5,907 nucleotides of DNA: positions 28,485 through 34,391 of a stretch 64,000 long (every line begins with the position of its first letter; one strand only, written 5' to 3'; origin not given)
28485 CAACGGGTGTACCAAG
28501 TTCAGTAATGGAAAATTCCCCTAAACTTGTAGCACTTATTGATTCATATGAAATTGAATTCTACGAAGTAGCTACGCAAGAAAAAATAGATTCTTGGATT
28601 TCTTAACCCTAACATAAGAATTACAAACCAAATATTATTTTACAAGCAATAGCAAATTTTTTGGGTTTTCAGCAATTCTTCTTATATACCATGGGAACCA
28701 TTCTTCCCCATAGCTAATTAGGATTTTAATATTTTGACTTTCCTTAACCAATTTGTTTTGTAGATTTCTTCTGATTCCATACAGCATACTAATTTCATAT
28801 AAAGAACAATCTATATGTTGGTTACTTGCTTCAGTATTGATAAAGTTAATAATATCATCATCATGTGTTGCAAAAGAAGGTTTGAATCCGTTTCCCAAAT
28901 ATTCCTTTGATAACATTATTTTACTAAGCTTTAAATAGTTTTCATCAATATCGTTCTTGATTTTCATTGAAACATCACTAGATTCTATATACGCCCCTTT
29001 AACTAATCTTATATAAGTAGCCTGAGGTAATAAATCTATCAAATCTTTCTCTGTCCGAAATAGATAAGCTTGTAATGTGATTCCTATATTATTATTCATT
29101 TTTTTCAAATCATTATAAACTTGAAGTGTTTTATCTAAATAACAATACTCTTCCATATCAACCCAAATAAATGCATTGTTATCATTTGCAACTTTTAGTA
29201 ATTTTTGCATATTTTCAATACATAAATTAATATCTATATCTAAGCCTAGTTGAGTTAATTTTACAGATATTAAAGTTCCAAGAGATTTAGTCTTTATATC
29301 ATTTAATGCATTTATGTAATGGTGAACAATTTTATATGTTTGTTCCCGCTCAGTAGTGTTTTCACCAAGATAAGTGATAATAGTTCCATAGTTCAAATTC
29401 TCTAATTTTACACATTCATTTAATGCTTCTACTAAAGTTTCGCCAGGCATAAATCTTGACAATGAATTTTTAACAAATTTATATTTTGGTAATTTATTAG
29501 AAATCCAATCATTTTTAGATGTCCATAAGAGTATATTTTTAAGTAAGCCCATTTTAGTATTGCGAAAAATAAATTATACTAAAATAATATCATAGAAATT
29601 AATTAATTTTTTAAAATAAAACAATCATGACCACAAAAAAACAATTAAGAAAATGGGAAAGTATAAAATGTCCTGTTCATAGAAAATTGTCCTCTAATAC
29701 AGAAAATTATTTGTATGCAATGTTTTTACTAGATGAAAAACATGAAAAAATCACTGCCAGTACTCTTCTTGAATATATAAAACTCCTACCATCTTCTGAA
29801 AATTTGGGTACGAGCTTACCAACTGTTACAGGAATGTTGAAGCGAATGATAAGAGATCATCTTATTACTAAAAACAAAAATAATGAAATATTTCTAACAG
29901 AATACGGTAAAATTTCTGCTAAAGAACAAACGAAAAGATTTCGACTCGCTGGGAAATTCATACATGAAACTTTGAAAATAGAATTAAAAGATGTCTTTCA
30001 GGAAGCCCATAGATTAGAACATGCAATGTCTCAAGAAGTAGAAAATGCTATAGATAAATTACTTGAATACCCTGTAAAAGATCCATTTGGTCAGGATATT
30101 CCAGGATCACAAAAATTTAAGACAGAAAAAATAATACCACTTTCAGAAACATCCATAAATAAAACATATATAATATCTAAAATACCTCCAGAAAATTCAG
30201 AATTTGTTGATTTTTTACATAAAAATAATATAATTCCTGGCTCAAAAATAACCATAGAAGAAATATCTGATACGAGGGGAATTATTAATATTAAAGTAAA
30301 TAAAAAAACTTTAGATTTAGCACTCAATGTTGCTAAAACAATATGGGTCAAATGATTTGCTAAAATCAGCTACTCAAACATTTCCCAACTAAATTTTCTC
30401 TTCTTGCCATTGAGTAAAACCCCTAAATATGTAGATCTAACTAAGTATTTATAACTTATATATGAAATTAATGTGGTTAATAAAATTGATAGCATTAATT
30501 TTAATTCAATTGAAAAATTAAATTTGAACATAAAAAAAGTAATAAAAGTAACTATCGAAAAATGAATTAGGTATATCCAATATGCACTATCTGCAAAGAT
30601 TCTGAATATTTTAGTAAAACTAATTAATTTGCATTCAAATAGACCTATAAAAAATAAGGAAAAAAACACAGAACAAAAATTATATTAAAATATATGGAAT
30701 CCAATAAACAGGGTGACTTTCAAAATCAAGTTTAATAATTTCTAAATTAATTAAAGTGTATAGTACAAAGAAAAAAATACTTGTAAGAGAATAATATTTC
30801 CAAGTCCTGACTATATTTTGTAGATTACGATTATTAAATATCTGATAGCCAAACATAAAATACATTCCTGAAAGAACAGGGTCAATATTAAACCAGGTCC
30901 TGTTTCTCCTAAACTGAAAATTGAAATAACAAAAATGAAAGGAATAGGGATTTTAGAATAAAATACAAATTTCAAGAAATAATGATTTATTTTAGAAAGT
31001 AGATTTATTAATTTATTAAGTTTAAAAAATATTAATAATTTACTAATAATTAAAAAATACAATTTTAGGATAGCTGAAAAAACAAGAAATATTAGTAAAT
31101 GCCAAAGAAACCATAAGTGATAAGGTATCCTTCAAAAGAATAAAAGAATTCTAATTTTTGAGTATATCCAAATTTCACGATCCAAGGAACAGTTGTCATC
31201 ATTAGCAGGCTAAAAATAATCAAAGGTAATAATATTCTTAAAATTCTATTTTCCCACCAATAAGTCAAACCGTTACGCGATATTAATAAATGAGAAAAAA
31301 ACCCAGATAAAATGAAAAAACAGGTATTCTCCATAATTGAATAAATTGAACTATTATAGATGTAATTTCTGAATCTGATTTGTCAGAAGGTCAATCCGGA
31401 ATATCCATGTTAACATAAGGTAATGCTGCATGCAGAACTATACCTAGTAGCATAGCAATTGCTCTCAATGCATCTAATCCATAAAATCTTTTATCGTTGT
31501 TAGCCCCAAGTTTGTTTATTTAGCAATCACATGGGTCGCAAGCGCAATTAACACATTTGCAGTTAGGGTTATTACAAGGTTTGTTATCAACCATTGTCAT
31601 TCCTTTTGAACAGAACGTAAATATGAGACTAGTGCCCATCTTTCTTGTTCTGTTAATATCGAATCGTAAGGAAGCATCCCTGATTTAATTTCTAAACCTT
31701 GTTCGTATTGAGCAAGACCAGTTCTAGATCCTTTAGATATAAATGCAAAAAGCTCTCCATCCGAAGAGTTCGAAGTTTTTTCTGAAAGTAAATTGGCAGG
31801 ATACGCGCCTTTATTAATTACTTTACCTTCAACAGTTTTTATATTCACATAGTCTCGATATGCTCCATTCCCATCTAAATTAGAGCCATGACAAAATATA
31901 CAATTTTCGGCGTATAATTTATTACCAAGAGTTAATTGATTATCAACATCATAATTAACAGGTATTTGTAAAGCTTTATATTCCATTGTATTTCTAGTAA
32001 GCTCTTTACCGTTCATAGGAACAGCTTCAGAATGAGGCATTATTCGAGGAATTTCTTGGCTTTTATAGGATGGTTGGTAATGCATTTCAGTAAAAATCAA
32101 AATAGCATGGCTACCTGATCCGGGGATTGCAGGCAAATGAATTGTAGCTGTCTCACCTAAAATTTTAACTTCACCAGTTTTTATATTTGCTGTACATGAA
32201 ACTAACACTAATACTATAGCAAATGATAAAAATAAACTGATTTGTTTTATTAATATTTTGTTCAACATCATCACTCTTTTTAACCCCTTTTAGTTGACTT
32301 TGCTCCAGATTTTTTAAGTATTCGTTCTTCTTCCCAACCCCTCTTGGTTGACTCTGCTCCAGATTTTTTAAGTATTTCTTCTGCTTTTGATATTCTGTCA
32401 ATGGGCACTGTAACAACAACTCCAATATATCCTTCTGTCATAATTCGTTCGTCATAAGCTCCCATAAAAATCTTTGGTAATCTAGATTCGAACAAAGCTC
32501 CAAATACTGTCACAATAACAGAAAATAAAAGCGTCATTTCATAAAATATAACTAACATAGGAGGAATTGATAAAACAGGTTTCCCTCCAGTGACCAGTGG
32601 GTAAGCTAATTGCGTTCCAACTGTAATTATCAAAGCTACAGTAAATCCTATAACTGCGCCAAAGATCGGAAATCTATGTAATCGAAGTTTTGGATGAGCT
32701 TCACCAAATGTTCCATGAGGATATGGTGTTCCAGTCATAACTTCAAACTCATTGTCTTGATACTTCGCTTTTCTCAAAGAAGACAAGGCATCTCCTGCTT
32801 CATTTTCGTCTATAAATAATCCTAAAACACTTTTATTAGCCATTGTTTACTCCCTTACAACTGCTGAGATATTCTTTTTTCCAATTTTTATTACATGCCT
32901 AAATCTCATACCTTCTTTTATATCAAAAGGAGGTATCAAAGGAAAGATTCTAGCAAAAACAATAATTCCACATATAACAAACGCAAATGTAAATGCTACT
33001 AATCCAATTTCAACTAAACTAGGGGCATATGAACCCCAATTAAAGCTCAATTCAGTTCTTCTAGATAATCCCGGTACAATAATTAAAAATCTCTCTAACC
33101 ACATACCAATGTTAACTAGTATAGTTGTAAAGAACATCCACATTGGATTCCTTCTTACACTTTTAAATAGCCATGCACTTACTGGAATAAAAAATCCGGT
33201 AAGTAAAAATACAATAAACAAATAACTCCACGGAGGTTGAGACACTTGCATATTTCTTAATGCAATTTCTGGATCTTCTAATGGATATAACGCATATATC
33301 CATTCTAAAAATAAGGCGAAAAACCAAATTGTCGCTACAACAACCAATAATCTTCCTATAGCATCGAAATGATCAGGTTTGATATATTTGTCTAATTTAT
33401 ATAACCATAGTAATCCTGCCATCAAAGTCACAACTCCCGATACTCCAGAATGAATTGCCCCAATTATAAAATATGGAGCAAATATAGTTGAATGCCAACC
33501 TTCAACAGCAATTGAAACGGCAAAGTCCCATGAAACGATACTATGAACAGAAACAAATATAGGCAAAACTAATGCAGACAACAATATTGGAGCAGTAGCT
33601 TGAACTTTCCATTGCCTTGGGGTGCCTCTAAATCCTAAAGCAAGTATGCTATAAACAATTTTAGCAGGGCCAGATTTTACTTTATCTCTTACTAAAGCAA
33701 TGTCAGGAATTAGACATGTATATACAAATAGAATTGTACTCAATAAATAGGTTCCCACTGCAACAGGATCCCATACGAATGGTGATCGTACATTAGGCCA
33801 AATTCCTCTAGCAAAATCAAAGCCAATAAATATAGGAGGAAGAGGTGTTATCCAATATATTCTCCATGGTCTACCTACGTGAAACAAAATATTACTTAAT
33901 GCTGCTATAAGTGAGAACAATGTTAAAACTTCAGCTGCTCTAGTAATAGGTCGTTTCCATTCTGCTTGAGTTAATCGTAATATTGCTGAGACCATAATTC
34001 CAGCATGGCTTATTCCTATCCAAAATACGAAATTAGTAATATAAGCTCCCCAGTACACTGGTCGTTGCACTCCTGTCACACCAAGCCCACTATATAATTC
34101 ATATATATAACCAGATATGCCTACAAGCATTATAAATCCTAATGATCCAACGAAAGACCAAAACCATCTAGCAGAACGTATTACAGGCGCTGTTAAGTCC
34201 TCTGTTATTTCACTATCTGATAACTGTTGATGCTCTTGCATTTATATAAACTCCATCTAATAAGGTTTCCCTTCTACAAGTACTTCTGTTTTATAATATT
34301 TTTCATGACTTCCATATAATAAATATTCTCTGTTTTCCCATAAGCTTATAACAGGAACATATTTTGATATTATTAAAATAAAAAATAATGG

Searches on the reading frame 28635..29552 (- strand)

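Call 9: search_protein_families(library=pfam, proteins=[window:28635-29552:-], max_evalue=0.0001)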
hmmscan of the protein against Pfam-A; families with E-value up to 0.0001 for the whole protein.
window:28635-29552:- (305 aa): 1 family
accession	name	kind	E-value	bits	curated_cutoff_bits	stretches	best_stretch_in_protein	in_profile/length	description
PF01619.24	Pro_dh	-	2.1e-32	113.2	27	1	44-299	2-272/278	Proline dehydrogenase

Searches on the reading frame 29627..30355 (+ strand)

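Call 9: search_protein_families(library=pfam, proteins=[window:29627-30355:+], max_evalue=0.0001)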
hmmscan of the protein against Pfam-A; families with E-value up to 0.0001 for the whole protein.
window:29627-30355:+ (242 aa): 3 families
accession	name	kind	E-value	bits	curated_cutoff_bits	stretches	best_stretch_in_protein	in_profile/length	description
PF02742.21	Fe_dep_repr_C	-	2.5e-16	59.9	27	1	91-159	1-69/70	Iron dependent repressor, metal binding and dimerisation domain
PF04023.20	FeoA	-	3.4e-10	40.3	23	1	170-242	1-73/74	FeoA domain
PF01325.25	Fe_dep_repress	-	1.8e-05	25.3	26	0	20-82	1-54/60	Iron dependent repressor, N-terminal DNA binding domain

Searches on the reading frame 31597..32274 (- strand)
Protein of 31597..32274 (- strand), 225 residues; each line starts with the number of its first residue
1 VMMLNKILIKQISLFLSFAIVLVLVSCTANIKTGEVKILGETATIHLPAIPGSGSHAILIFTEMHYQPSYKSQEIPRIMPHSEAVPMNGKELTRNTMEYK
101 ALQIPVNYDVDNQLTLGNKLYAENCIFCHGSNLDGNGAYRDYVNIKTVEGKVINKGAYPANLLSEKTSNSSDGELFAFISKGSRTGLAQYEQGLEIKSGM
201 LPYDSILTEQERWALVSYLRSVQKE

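Call 9: search_protein_families(library=pfam, proteins=[window:31597-32274:-], max_evalue=0.0001)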
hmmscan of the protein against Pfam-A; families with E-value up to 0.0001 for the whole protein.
window:31597-32274:- (225 aa): 2 families
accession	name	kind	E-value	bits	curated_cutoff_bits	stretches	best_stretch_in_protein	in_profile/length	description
PF00034.26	Cytochrom_C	-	2.7e-12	48.3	21.3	1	116-222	3-89/90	Cytochrome c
PF13442.11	Cytochrome_CBB3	-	8.5e-08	32.9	27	1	113-219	2-68/68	Cytochrome C oxidase, cbb3-type, subunit III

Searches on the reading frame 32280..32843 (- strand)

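Call 9: search_protein_families(library=pfam, proteins=[window:32280-32843:-], max_evalue=0.0001)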
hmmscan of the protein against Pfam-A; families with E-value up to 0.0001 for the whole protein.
window:32280-32843:- (187 aa): 1 family
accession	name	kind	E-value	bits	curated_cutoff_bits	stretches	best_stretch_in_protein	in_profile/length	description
PF11821.13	ActD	-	7e-29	101.1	25.7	1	5-166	2-168/170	Alternative complex III, ActD subunit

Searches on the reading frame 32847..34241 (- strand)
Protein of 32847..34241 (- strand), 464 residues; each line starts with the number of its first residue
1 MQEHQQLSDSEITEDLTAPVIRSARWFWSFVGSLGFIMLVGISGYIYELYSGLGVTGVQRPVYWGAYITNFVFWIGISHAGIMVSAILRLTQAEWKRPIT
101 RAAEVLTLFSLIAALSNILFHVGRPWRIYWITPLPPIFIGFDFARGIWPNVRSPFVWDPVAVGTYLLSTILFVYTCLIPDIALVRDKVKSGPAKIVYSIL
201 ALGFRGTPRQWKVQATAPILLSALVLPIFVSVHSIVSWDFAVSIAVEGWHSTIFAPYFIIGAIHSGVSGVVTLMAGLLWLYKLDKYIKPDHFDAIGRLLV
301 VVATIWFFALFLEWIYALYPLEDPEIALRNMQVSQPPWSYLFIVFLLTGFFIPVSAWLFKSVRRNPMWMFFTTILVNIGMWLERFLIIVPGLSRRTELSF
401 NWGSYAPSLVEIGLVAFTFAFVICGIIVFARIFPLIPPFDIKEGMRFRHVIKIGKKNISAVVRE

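Call 9: search_protein_families(library=pfam, proteins=[window:32847-34241:-], max_evalue=0.0001)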
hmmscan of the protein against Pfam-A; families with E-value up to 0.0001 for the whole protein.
window:32847-34241:- (464 aa): 1 family
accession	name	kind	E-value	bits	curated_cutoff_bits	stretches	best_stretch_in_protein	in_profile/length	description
PF03916.19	NrfD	-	9.3e-24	85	25.8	1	55-392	2-309/313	Polysulphide reductase, NrfD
